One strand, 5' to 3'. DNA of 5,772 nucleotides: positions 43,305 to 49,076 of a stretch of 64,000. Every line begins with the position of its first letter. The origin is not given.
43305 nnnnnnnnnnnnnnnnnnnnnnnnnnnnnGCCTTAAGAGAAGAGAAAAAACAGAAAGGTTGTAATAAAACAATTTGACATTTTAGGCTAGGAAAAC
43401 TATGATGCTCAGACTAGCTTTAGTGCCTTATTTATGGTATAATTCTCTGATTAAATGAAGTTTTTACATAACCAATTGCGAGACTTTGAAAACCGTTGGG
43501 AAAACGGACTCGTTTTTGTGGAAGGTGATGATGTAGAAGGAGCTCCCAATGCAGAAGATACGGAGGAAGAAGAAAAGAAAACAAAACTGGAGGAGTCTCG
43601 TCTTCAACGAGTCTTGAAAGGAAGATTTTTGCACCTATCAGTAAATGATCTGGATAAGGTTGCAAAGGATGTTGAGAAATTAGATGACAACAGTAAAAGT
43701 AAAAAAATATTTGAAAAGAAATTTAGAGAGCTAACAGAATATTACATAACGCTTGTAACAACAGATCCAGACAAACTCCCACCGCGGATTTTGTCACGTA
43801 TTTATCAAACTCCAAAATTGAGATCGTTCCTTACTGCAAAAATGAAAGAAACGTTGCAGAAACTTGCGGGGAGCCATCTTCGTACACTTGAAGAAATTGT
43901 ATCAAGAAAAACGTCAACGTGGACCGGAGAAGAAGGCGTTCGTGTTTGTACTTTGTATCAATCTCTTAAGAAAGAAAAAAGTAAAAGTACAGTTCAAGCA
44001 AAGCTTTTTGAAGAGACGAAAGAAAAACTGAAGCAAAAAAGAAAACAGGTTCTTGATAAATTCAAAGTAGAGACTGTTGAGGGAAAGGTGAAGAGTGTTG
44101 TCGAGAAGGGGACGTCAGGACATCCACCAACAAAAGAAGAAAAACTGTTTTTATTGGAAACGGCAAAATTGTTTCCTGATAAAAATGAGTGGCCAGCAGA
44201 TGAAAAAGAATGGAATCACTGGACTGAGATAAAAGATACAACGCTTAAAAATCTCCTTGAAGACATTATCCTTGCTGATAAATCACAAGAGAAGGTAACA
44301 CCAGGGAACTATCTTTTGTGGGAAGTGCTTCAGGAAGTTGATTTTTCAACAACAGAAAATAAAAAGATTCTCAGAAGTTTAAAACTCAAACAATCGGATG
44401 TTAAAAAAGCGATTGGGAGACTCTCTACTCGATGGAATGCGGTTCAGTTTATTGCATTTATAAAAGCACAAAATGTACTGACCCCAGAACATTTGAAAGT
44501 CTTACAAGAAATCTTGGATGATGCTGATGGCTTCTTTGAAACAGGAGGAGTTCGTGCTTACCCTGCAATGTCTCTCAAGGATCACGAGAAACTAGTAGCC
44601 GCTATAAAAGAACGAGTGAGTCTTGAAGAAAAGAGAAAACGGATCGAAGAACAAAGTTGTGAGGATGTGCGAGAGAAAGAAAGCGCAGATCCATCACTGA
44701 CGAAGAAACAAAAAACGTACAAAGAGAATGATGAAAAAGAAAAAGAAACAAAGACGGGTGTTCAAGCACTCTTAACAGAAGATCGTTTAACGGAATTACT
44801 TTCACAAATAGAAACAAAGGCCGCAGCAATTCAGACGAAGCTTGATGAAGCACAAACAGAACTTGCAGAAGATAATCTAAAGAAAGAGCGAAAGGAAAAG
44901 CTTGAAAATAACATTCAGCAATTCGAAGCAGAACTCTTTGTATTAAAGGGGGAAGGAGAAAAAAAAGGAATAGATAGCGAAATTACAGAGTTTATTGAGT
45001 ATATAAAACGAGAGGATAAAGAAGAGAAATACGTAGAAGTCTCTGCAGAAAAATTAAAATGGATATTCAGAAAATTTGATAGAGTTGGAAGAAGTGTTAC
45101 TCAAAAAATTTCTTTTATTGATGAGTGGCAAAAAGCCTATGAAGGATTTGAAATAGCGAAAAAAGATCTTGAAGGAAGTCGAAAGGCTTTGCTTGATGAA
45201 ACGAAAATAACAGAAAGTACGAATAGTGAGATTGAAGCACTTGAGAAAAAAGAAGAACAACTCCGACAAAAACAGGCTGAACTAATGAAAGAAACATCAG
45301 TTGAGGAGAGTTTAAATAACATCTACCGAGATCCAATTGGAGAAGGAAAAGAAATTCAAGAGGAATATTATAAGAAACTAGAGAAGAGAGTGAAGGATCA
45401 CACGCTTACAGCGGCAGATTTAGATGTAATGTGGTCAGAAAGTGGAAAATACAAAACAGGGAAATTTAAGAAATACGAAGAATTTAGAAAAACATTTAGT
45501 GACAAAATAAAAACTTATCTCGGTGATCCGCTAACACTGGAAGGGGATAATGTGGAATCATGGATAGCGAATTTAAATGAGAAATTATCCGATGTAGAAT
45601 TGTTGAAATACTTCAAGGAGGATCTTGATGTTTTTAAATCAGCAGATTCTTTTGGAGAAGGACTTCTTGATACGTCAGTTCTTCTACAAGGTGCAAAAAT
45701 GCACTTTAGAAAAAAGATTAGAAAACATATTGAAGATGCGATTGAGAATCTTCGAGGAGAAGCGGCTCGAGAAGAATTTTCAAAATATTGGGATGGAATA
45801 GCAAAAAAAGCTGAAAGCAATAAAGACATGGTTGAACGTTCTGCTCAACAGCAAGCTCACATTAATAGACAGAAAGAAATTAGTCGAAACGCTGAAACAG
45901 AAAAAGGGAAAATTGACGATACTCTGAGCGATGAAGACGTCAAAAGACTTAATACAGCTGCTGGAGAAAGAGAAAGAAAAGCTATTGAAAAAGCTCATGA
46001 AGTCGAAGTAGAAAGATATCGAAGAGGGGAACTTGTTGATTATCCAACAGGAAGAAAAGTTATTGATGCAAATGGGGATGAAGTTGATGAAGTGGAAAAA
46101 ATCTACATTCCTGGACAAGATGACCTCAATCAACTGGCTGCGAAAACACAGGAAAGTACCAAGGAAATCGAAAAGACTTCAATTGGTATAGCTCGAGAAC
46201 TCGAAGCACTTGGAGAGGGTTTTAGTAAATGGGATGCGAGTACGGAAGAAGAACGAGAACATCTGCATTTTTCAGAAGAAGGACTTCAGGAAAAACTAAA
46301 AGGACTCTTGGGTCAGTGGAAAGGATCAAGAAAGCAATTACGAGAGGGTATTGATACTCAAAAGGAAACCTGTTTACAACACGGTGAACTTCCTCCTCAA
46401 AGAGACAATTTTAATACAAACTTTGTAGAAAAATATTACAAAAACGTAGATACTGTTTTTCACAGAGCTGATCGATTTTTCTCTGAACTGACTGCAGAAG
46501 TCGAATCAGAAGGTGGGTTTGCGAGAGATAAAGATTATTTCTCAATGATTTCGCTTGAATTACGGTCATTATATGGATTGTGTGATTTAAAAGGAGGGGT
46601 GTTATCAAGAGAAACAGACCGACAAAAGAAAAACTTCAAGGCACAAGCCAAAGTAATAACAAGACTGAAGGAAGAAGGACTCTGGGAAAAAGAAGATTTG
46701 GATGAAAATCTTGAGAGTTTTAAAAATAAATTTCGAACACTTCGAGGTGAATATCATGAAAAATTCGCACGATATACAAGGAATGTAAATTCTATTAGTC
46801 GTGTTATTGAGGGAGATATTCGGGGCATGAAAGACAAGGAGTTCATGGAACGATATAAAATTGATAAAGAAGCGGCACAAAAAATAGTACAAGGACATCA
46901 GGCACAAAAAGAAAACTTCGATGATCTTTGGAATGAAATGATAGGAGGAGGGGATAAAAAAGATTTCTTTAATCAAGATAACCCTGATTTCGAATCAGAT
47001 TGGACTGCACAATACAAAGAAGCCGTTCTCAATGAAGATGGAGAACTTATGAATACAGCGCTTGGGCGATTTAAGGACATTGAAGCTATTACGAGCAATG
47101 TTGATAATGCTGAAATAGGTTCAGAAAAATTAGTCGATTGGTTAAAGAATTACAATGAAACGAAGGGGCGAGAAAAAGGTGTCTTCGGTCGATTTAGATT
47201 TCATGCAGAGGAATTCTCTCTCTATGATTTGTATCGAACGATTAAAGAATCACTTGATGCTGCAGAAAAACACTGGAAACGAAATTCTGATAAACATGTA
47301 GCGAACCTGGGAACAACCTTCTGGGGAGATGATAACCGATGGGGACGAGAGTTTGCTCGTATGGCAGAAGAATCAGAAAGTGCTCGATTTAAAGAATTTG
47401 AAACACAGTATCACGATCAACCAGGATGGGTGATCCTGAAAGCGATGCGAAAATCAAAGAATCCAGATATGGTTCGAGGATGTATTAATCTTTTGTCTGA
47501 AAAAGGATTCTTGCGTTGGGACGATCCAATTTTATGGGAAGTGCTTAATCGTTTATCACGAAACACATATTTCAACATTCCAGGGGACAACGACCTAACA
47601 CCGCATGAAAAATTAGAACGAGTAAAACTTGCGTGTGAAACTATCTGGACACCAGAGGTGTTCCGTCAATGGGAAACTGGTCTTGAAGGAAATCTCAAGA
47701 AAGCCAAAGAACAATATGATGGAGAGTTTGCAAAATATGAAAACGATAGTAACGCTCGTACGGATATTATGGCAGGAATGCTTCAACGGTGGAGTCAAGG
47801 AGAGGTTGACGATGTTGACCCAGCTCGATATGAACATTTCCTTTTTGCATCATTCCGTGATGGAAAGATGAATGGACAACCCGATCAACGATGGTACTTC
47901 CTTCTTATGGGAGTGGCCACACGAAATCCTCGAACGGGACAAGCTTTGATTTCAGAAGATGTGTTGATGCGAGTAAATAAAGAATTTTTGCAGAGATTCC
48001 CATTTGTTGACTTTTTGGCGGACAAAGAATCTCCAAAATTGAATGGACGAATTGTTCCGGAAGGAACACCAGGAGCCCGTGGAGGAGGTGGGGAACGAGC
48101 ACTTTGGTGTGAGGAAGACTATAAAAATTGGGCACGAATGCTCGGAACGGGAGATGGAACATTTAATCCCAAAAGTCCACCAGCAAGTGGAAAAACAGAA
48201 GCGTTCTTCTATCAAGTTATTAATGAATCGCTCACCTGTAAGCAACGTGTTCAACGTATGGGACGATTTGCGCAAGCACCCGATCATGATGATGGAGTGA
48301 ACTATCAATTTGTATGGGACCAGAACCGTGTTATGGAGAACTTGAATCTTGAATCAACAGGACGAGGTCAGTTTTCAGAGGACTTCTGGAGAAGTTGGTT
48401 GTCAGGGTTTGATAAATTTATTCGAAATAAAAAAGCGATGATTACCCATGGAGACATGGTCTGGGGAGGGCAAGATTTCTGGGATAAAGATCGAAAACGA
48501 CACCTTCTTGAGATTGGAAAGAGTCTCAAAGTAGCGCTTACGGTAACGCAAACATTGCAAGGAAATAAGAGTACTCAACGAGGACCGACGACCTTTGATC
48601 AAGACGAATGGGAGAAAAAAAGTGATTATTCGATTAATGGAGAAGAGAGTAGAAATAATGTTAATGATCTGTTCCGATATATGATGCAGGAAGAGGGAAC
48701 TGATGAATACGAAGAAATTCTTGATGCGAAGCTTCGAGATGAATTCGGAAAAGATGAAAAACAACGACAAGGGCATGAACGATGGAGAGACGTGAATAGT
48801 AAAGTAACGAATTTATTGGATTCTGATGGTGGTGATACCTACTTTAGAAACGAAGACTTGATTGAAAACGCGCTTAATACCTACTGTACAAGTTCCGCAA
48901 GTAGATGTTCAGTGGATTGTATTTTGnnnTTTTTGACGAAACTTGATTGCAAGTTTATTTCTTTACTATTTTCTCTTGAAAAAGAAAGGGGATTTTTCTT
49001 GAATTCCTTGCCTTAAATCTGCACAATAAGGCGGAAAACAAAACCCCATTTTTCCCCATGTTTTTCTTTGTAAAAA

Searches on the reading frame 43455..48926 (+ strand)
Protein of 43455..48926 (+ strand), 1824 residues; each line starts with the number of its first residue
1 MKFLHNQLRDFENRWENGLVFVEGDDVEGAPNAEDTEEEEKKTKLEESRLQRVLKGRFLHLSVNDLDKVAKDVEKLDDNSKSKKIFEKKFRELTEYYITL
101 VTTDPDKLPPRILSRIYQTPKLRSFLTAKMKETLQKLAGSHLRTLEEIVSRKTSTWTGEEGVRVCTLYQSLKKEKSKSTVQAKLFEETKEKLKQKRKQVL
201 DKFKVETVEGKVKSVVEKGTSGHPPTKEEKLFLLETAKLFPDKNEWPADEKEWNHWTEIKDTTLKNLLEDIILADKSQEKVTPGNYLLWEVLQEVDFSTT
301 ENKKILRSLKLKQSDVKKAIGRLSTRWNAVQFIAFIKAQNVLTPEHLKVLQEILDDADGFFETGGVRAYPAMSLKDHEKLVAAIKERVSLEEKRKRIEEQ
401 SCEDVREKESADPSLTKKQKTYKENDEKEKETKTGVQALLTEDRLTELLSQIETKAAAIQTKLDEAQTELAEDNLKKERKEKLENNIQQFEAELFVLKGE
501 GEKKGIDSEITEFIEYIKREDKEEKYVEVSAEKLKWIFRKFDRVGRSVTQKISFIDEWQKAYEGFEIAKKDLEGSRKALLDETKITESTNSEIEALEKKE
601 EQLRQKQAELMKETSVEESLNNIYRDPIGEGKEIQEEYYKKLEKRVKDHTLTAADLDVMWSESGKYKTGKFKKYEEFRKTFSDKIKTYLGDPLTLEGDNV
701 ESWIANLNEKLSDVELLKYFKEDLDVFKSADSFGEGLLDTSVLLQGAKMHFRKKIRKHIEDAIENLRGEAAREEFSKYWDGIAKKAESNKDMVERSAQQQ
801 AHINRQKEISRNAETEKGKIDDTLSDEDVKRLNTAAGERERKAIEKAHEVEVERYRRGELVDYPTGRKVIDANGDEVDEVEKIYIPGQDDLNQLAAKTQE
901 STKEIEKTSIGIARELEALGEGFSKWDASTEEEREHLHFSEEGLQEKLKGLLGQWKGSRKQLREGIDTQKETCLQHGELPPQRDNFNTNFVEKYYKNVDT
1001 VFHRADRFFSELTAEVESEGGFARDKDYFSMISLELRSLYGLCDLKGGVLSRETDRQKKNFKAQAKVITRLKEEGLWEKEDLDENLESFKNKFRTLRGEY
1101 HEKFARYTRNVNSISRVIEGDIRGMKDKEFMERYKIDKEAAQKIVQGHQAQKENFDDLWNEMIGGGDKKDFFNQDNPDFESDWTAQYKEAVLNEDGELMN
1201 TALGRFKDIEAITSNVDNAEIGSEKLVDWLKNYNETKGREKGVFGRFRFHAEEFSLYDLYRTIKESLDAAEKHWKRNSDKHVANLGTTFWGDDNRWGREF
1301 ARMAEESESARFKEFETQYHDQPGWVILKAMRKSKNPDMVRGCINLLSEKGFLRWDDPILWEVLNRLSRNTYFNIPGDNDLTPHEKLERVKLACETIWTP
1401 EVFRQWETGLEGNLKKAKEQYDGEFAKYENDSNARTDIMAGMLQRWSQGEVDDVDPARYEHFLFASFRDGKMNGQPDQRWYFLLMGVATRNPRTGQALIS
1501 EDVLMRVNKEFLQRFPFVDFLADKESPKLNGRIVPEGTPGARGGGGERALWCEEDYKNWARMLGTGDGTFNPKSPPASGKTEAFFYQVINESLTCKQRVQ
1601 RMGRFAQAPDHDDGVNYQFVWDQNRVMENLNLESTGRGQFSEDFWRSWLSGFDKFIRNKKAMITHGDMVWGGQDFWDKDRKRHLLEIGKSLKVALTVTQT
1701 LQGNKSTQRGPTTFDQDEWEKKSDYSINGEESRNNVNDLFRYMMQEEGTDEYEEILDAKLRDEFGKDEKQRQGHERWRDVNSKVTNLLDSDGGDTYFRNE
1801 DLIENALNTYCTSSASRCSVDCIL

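Call 7: search_protein_families(library=pfam, proteins=[window:43455-48926:+], max_evalue=0.01)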
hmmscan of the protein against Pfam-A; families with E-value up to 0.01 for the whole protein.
window:43455-48926:+ (1824 aa): 0 families

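Call 75: search_solved_structures(query=window:43455-48926:+, max_evalue=1)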
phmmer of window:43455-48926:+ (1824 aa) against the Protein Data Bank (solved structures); distinct sequences matched with E-value up to 1: 1.
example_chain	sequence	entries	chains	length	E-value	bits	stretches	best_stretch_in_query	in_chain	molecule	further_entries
8bmw_A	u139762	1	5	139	0.24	12.1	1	1730-1777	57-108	CRISPR-associated small subunit protein (Type III-D)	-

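Call 77: search_protein_families(library=ncbifam, proteins=[window:43455-48926:+], max_evalue=1)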
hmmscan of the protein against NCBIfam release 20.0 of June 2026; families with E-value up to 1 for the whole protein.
window:43455-48926:+ (1824 aa): 1 family
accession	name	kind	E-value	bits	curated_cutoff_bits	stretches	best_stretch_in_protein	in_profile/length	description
NF000842.0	PRK00071.2-1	equivalog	0.056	13.1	167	1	219-271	8-62/191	nicotinate-nucleotide adenylyltransferase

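Call 92: find_homologous_proteins(query=window:43455-48926:+, max_evalue=0.001)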
Query window:43455-48926:+ (1824 aa): 3 proteins with E <= 0.001 among 8000 candidates.
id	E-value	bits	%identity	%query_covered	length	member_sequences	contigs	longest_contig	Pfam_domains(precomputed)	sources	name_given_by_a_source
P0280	0.0e+0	4116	100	100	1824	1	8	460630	-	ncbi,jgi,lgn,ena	jgi:DNA repair exonuclease SbcCD ATPase subunit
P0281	0.0e+0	2052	53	100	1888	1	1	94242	-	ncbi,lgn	-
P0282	5.6e-13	66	22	24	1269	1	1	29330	-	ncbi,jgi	ncbi:MAG: hypothetical protein WC651_03825 [Candidatus Gracilibacteria bacterium]|jgi:hypothetical p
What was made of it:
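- Tried and rejected: The homologue search for g1824 returned only 3 hits, because low-complexity words saturated the candidate list (call 92).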

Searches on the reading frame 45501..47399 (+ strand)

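Call 39: search_protein_families(library=pfam, proteins=[window:45501-47399:+], max_evalue=10)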
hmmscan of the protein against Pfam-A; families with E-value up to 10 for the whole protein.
window:45501-47399:+ (633 aa): 1 family
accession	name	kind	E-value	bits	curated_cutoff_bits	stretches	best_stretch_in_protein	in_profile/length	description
PF21814.2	DUF6883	-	0.014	16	27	1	533-583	4-53/110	Domain of unknown function (DUF6883)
